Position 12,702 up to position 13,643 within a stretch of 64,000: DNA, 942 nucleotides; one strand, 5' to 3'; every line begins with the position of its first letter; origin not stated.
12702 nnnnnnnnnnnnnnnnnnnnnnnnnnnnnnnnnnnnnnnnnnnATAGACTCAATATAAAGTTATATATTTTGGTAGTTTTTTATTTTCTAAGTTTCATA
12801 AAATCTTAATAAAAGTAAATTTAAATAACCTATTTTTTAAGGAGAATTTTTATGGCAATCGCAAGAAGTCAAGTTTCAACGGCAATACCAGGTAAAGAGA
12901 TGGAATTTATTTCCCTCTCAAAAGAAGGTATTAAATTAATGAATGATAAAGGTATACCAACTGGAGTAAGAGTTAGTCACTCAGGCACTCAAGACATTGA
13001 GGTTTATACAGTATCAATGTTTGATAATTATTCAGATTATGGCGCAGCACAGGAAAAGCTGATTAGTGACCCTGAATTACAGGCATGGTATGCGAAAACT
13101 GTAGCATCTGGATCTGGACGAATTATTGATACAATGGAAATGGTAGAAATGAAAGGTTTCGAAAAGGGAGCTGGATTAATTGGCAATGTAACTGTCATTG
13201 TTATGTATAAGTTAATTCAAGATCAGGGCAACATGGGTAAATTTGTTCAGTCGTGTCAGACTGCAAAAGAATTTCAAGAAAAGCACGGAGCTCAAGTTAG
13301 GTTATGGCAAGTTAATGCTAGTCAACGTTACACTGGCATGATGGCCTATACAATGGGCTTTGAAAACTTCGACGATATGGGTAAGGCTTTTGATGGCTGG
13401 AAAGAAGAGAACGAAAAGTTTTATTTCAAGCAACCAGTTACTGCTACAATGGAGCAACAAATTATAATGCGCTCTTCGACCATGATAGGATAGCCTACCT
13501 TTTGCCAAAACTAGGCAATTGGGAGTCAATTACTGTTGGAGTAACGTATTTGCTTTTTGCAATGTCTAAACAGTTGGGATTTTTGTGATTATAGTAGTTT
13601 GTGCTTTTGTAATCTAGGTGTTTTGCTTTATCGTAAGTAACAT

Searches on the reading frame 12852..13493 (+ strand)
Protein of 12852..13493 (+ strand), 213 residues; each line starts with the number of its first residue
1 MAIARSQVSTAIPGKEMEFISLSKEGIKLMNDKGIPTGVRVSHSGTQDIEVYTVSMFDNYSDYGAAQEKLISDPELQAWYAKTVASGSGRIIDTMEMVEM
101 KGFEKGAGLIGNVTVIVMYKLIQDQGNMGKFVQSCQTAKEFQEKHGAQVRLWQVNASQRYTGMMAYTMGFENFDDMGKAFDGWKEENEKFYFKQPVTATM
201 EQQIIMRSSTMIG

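Call 4: search_protein_families(library=pfam, proteins=[window:12852-13493:+], max_evalue=0.1)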
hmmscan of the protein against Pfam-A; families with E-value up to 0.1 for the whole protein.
window:12852-13493:+ (213 aa): 2 families
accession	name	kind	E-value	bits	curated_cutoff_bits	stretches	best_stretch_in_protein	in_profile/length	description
PF07978.19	NIPSNAP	-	0.00071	20.2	22.3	1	13-86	10-84/102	NIPSNAP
PF14533.12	USP7_C2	-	0.06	13.5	29.4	0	121-171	38-87/204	Ubiquitin-specific protease C-terminal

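Call 5: search_protein_families(library=ncbifam, proteins=[window:12852-13493:+], max_evalue=0.1)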
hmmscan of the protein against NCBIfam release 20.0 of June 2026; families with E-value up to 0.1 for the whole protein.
window:12852-13493:+ (213 aa): 0 families

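Call 13: find_homologous_proteins(query=window:12852-13493:+, max_evalue=0.001)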
Query window:12852-13493:+ (213 aa): 4 proteins with E <= 0.001 among 349 candidates.
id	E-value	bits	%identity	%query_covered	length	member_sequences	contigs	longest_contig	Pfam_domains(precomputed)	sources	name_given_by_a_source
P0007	8.1e-136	468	100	100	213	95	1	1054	-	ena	-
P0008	5.4e-121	420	95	92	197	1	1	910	-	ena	-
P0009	7.9e-113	393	95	86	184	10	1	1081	-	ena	-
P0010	1.6e-17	82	98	20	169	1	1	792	PF02511.21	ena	-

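Call 24: search_protein_representatives(protein=window:12852-13493:+)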
Query: 213 residues. Proteins with E-value up to 0.001 (for the whole library): 27; up to 1e-10: 14; up to 1e-30: 3. The best 27 are listed.
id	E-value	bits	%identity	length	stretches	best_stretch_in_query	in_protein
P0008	1.7e-121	419.5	95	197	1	17-213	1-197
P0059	1.0e-53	198.3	44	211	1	1-211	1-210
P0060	5.0e-35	137.3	46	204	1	2-151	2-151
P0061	1.5e-26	109.7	45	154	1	1-114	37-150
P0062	2.7e-24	102.3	100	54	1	1-54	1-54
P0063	4.1e-20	88.7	30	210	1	11-205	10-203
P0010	5.0e-18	81.8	95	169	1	170-213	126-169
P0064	1.5e-16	77.0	52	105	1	1-80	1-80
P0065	7.5e-16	74.7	30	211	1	4-191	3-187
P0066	1.6e-15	73.7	56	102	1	1-72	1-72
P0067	2.8e-15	72.9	33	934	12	107-143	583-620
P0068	2.9e-15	72.8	29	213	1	5-213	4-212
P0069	2.4e-14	69.8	26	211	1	9-191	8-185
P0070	1.3e-12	64.2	28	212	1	28-197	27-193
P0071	2.6e-09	53.4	60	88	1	1-57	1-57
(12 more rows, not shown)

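Call 33: search_solved_structures(query=A2, max_evalue=1)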
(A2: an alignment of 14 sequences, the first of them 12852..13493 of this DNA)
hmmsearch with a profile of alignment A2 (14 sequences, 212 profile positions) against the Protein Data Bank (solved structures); distinct sequences matched with E-value up to 1: 7.
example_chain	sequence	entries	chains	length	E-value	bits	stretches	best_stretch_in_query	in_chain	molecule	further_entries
5ixu_A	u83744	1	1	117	0.0034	20.2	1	2-83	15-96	Uncharacterized protein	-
2pgc_A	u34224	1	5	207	0.0042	19.9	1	28-193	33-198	uncharacterized protein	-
7uek_A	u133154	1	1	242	0.027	17.3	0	16-41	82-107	OT3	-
5cwl_A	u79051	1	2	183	0.038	16.8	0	7-40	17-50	Designed helical repeat protein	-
5fzr_A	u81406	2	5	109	0.095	15.5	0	8-31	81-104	DESIGNED TPR PROTEIN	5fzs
5fzq_A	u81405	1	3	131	0.16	14.7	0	9-32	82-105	DESIGNED TPR PROTEIN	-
4nez_A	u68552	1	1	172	0.99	12.1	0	21-72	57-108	Engineered protein OR276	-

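Call 35: find_encoding_contigs(protein=P0059, flank=8000, max_places=4)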
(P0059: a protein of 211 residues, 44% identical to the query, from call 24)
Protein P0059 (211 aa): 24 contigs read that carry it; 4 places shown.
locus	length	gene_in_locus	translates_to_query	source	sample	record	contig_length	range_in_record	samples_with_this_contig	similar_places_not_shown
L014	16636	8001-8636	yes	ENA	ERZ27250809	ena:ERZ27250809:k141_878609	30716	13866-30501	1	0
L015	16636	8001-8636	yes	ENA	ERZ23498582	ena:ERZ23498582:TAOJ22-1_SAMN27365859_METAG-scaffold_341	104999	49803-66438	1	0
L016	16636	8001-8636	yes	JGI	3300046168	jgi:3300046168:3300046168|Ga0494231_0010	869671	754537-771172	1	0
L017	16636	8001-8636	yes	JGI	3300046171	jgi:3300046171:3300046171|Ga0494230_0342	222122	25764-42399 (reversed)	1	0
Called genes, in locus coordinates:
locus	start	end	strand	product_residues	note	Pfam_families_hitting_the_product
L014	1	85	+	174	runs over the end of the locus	PF00255:GSHPx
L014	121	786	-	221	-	PF06026:Rib_5-P_isom_A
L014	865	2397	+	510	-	PF00291:PALP, PF00585:Thr_dehydrat_C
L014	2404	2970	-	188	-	PF01812:5-FTHF_cyc-lig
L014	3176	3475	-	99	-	PF05164:ZapA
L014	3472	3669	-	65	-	PF28422:CCDC89 (faint)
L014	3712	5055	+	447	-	PF05195:AMP_N, PF00557:Peptidase_M24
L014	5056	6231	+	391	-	PF01494:FAD_binding_3, PF08491:SE (weak)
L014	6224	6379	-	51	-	PF00471:Ribosomal_L33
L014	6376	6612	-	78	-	PF00830:Ribosomal_L28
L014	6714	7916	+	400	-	PF02441:Flavoprotein, PF04127:DFP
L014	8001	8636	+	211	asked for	-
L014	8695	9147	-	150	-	PF01197:Ribosomal_L31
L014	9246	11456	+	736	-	PF17764:PriA_3primeBD, PF00270:DEAD, PF04851:ResIII, PF13604:AAA_30 (weak), PF18319:Zn_ribbon_PriA (weak), PF00271:Helicase_C, PF18074:PriA_C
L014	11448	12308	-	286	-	PF00106:adh_short, PF08659:KR (weak), PF01370:Epimerase (weak), PF13561:adh_short_C2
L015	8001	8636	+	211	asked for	-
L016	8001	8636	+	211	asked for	-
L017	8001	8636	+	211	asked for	-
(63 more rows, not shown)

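Call 36: find_encoding_contigs(protein=window:12852-13493:+, flank=10000, max_places=6)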
Protein window:12852-13493:+ (213 aa): 5 contigs read that carry it; 4 places shown.
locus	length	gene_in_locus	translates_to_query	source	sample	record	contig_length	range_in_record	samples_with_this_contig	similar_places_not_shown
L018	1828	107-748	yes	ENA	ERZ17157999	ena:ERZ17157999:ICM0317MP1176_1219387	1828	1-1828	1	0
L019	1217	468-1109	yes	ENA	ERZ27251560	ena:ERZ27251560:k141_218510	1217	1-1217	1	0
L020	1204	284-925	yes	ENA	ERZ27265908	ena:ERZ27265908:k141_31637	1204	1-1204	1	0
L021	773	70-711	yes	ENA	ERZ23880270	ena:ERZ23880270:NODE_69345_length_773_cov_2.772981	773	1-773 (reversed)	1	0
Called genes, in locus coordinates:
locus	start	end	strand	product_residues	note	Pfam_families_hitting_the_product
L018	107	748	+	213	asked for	-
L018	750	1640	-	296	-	-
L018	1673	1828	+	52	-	?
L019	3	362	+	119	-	?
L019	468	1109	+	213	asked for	-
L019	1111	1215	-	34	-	?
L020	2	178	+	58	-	?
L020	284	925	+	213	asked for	-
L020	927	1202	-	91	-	?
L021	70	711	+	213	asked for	-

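Call 38: find_encoding_contigs(protein=P0063, flank=8000, max_places=2)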
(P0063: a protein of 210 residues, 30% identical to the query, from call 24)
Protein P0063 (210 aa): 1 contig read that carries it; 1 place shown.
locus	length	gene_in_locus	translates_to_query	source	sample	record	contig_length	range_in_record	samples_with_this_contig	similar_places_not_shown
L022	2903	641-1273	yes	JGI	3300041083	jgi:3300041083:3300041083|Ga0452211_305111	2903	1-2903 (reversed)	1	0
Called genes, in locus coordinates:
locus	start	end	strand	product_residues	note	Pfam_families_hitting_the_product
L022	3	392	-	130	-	?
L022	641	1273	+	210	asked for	-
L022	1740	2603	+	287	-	PF01548:DEDD_Tnp_IS110, PF02371:Transposase_20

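Call 39: find_encoding_contigs(protein=P0065, flank=8000, max_places=2)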
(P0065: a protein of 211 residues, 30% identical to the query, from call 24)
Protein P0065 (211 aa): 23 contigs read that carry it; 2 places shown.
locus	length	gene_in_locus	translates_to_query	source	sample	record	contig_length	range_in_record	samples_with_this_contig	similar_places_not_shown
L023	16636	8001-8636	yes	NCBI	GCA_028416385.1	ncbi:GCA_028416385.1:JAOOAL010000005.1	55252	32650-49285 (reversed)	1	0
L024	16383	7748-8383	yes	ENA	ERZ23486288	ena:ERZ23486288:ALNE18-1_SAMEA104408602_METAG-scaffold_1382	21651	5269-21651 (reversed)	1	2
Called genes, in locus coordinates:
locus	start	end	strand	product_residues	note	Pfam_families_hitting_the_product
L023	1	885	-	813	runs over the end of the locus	PF01381:HTH_3, PF12844:HTH_19 (weak), PF00145:DNA_methylase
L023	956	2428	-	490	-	-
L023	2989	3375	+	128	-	PF13442:Cytochrome_CBB3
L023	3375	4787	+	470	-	PF01565:FAD_binding_4, PF04030:ALO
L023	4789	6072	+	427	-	-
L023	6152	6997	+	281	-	PF02353:CMAS (weak), PF01135:PCMT (weak), PF13489:Methyltransf_23 (weak), PF01209:Ubie_methyltran, PF13847:Methyltransf_31, PF08241:Methyltransf_11, PF08242:Methyltransf_12, PF13649:Methyltransf_25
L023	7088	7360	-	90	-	-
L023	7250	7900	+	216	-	PF04231:Endonuclease_1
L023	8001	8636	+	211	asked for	-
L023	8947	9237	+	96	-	PF07045:DUF1330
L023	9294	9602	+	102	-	PF07045:DUF1330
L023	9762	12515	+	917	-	PF00512:HisKA, PF02518:HATPase_c, PF00072:Response_reg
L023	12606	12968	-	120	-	PF00072:Response_reg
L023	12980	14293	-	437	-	PF00512:HisKA (weak), PF00072:Response_reg, PF00990:GGDEF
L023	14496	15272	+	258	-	PF00563:EAL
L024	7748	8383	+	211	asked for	-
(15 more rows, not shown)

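Call 52: predict_structure(alignment_id=A2)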
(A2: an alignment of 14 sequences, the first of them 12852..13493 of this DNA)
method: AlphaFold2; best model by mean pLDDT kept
length: 213 residues; sequences in the alignment: 14
mean_pLDDT: 94.4   pTM: 0.87
mean pLDDT of the five models: 94.4, 94.0, 94.0, 93.6, 92.7
residues with pLDDT >= 90: 191; 70-90: 19; 50-70: 3; < 50: 0
segments of 3 or more residues with pLDDT < 50: none
pLDDT, mean of each block of 10 residues (from residue 1): 95 95 95 95 94 96 96 96 95 96 92 97 91 96 97 95 97 97 94 91 92 62
secondary structure, 60 per line:
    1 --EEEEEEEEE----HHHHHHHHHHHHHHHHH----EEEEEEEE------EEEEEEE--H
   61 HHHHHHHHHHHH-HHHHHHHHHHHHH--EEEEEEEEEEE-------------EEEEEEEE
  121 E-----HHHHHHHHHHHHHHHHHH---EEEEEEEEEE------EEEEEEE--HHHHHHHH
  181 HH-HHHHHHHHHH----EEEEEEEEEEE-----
elements in order: E3-11 H16-32 E37-44 E51-57 H60-72 H74-86 E89-99 E113-121 H127-144 E148-157 E164-170 H173-182 H184-193 E198-208

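Call 55: fold_search(model_id=the predicted structure, library=pdb)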
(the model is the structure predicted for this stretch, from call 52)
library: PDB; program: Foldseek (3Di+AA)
matches with E <= 10: 1415; with E <= 0.001: 122
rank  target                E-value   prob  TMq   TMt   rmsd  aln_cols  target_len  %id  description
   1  2pgc_C                1.0e-11  1.00  0.77  0.80   3.3       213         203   14  Crystal structure of a a marine metagenome protein (jcvi_pep_1096685590403) from uncultured marine organism at 2.53 A  (released 2007-04-24)
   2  2pgc_A                1.1e-11  1.00  0.73  0.75   3.7       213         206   14  Crystal structure of a a marine metagenome protein (jcvi_pep_1096685590403) from uncultured marine organism at 2.53 A  (released 2007-04-24)
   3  2pgc_B                1.7e-11  1.00  0.73  0.76   3.7       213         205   14  Crystal structure of a a marine metagenome protein (jcvi_pep_1096685590403) from uncultured marine organism at 2.53 A  (released 2007-04-24)
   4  3mcs_A                2.5e-07  1.00  0.57  0.56   6.2       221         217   13  Crystal structure of Putative monooxygenase (FN1347) from FUSOBACTERIUM NUCLEATUM SUBSP. NUCLEATUM ATCC 25586 at 2.55  (released 2010-05-19)
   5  3mcs_B                5.5e-07  1.00  0.57  0.56   6.1       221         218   12  Crystal structure of Putative monooxygenase (FN1347) from FUSOBACTERIUM NUCLEATUM SUBSP. NUCLEATUM ATCC 25586 at 2.55  (released 2010-05-19)
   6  9mhq_A                1.1e-06  1.00  0.55  0.54   6.4       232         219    7  G169V variant of Streptomyces coelicolor coproheme decarboxylase in complex with Monovinyl, Monopropionate Deuteroheme (released 2025-10-22)
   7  6xub_E                1.2e-06  1.00  0.56  0.54   6.3       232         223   11  Structure of coproheme decarboxylase from Corynebacterium diphteriae in complex with monovinyl monopropionyl deuterohe (released 2020-04-22)
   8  9mhr_D                1.2e-06  1.00  0.54  0.53   6.8       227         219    8  G169L variant of Coproheme Decarboxylase from Streptomyces Coelicolor in complex with Monovinyl, Monopropionate Deuter (released 2025-10-22)
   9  7f2z_A                1.3e-06  1.00  0.30  0.21  17.4       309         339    9  Crystal structure of OxdB E85A mutant (form II) (released 2022-04-27)
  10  8qwc_A                1.4e-06  1.00  0.54  0.52   6.1       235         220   10  Cryo-EM structure of Apo coproheme decarboxylase from Corynebacterium diphtheria. (released 2025-02-05)
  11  6xuc_E                1.5e-06  1.00  0.55  0.52   6.0       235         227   13  Structure of coproheme decarboxylase from Corynebacterium diphteriae in complex with coproheme (released 2020-04-22)
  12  7q4g_C                1.7e-06  1.00  0.55  0.51   6.1       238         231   11  Structure of coproheme decarboxylase from Corynebacterium dipththeriae Y135A mutant in complex with coproheme (released 2022-02-23)
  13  3f44                  1.8e-06  1.00  0.54  0.54   5.8       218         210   10  Crystal structure of putative monooxygenase (YP_193413.1) from Lactobacillus acidophilus NCFM at 1.55 A resolution (released 2008-11-18)
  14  6xub_A                1.8e-06  1.00  0.51  0.48   6.7       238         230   12  Structure of coproheme decarboxylase from Corynebacterium diphteriae in complex with monovinyl monopropionyl deuterohe (released 2020-04-22)
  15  7q4g_A                2.1e-06  1.00  0.50  0.47   6.6       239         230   13  Structure of coproheme decarboxylase from Corynebacterium dipththeriae Y135A mutant in complex with coproheme (released 2022-02-23)
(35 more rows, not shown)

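Call 86: find_encoding_contigs(protein=P0068, flank=8000, max_places=2)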
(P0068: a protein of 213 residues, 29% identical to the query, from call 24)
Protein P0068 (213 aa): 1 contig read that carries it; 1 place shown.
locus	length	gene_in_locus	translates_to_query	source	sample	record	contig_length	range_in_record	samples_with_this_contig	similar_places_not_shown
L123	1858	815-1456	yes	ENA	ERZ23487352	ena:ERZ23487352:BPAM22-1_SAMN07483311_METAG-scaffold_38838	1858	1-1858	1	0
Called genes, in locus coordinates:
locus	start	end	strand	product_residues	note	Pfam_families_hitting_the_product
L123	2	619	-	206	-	?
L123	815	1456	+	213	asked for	-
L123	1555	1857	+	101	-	?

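Call 87: find_encoding_contigs(protein=P0069, flank=8000, max_places=2)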
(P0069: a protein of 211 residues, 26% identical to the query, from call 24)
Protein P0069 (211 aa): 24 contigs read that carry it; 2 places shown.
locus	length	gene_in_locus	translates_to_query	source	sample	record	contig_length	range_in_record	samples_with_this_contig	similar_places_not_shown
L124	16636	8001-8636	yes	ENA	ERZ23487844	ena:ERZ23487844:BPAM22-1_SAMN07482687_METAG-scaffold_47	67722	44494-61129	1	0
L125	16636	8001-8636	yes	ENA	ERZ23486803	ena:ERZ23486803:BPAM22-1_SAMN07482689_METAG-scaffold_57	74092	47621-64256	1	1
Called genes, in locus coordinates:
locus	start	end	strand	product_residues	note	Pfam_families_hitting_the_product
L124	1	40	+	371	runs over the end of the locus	PF01817:CM_2, PF00800:PDT, PF01842:ACT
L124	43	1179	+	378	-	PF00155:Aminotran_1_2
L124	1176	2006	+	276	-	PF02153:PDH_N, PF20463:PDH_C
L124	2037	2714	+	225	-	PF02224:Cytidylate_kin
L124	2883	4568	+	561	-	PF00575:S1 (weak), PF17092:PCB_OB (faint), PF21710:Spt6_S1 (faint), PF00575:S1, PF23459:S1_RRP5 (weak), PF00575:S1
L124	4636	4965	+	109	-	PF00216:Bac_DNA_binding, PF18291:HU-HIG (weak)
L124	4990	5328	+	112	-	PF06305:LapA_dom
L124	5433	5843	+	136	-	PF00633:HHH (faint), PF12836:HHH_3, PF03934:T2SSK (weak)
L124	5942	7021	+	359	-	PF03060:NMO, PF01070:FMN_dh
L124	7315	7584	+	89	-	-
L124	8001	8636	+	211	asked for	-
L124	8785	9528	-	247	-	-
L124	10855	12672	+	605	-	PF00082:Peptidase_S8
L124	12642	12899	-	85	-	-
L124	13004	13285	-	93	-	PF04134:DCC1-like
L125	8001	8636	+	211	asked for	-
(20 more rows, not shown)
